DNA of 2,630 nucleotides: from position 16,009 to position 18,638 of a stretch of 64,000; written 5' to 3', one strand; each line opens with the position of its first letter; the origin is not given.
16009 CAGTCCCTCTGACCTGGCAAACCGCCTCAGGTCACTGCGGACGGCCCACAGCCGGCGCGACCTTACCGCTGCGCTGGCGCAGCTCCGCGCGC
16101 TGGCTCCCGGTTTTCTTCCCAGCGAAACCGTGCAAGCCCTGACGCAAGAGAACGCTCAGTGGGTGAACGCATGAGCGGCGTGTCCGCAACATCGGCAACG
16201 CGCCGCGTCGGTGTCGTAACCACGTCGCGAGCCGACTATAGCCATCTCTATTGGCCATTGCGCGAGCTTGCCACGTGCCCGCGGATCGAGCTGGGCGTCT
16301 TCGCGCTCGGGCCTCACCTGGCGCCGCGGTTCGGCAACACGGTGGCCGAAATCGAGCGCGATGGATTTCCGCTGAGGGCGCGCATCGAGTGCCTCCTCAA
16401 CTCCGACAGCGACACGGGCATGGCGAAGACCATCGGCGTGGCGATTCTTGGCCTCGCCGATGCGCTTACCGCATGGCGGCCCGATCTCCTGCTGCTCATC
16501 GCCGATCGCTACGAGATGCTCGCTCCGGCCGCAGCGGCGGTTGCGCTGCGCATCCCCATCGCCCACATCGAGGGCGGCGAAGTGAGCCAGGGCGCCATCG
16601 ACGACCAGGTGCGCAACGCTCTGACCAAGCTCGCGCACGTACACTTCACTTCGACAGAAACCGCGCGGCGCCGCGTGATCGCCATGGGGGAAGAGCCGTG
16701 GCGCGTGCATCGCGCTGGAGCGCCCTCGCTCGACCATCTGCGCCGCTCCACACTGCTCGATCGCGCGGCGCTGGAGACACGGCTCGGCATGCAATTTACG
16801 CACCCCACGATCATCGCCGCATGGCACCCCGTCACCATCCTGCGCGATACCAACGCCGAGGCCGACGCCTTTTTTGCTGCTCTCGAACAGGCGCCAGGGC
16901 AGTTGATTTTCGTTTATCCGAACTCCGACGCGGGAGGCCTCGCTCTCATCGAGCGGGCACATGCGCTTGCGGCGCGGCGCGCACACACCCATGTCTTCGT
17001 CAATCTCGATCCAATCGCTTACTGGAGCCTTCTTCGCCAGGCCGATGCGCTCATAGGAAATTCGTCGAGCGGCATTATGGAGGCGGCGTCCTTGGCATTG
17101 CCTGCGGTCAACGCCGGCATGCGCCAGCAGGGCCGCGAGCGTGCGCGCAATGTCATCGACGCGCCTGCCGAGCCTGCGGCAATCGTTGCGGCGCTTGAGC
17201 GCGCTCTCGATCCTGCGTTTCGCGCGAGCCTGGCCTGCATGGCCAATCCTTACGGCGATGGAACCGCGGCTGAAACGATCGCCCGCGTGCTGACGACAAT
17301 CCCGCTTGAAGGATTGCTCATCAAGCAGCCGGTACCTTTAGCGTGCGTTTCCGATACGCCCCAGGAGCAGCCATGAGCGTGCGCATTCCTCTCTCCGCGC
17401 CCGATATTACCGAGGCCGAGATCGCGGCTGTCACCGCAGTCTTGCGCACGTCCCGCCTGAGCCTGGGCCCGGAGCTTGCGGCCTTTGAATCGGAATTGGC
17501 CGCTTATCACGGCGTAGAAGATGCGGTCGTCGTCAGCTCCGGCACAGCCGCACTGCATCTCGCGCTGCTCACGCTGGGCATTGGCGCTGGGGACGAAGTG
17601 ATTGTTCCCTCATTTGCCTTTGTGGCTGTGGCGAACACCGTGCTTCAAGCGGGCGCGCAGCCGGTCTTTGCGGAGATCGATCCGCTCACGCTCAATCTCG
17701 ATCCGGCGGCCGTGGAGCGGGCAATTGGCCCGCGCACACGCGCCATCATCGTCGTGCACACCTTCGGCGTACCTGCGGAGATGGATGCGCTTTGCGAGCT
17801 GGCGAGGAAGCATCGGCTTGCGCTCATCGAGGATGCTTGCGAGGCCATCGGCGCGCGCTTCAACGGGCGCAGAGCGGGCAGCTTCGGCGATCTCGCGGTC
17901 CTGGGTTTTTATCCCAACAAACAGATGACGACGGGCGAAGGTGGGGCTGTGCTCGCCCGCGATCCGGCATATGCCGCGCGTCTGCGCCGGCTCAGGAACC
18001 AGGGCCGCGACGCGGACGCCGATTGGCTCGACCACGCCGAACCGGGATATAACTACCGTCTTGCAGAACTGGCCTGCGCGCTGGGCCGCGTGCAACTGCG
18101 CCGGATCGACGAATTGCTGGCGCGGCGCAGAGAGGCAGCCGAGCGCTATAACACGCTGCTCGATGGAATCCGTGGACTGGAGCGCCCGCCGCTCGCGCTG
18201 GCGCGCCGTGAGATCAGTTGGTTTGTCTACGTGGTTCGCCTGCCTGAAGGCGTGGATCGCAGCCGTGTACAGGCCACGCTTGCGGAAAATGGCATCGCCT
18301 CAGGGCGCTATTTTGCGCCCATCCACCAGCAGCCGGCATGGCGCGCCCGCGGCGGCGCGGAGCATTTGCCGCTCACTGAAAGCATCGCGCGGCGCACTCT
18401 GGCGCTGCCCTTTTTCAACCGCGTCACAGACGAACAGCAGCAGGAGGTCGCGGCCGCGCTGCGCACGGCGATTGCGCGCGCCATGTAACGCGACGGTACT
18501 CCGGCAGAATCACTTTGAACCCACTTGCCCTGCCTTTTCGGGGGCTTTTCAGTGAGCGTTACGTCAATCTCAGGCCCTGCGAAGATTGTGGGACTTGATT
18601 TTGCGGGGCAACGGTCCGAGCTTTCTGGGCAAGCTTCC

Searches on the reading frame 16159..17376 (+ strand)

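Call 8: search_protein_families(library=pfam, proteins=[window:16159-17376:+], max_evalue=0.00001)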
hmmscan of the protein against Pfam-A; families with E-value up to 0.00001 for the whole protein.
window:16159-17376:+ (405 aa): 1 family
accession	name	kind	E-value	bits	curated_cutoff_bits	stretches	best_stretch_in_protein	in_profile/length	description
PF02350.25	Epimerase_2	-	7.2e-73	245.9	30.6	1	36-378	2-346/347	UDP-N-acetylglucosamine 2-epimerase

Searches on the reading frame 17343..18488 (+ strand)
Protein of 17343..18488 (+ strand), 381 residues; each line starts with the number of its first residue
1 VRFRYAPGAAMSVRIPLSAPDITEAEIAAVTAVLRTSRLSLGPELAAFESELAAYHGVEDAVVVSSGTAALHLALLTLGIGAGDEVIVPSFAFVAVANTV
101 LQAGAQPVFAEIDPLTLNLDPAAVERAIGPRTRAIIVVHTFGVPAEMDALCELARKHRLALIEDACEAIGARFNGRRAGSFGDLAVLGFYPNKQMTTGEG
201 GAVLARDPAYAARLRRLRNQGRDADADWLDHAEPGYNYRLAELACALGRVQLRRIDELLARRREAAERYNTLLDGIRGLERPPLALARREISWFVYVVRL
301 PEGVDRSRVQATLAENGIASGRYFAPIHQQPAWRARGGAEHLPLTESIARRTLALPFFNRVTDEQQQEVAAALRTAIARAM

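Call 8: search_protein_families(library=pfam, proteins=[window:17343-18488:+], max_evalue=0.00001)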
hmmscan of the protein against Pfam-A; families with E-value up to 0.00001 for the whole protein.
window:17343-18488:+ (381 aa): 4 families
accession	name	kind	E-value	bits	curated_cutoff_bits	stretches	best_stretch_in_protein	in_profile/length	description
PF01041.23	DegT_DnrJ_EryC1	-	2.2e-120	402.6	19.8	1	21-374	2-360/360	DegT/DnrJ/EryC1/StrS aminotransferase family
PF00155.27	Aminotran_1_2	-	8.6e-10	38.8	19.7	1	34-138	32-153/361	Aminotransferase class I and II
PF01053.26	Cys_Met_Meta_PP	-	2e-07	30.3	27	1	43-166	52-175/381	Cys/Met metabolism PLP-dependent enzyme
PF01212.27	Beta_elim_lyase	-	3.3e-06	27.1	27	1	43-169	32-173/288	Beta-eliminating lyase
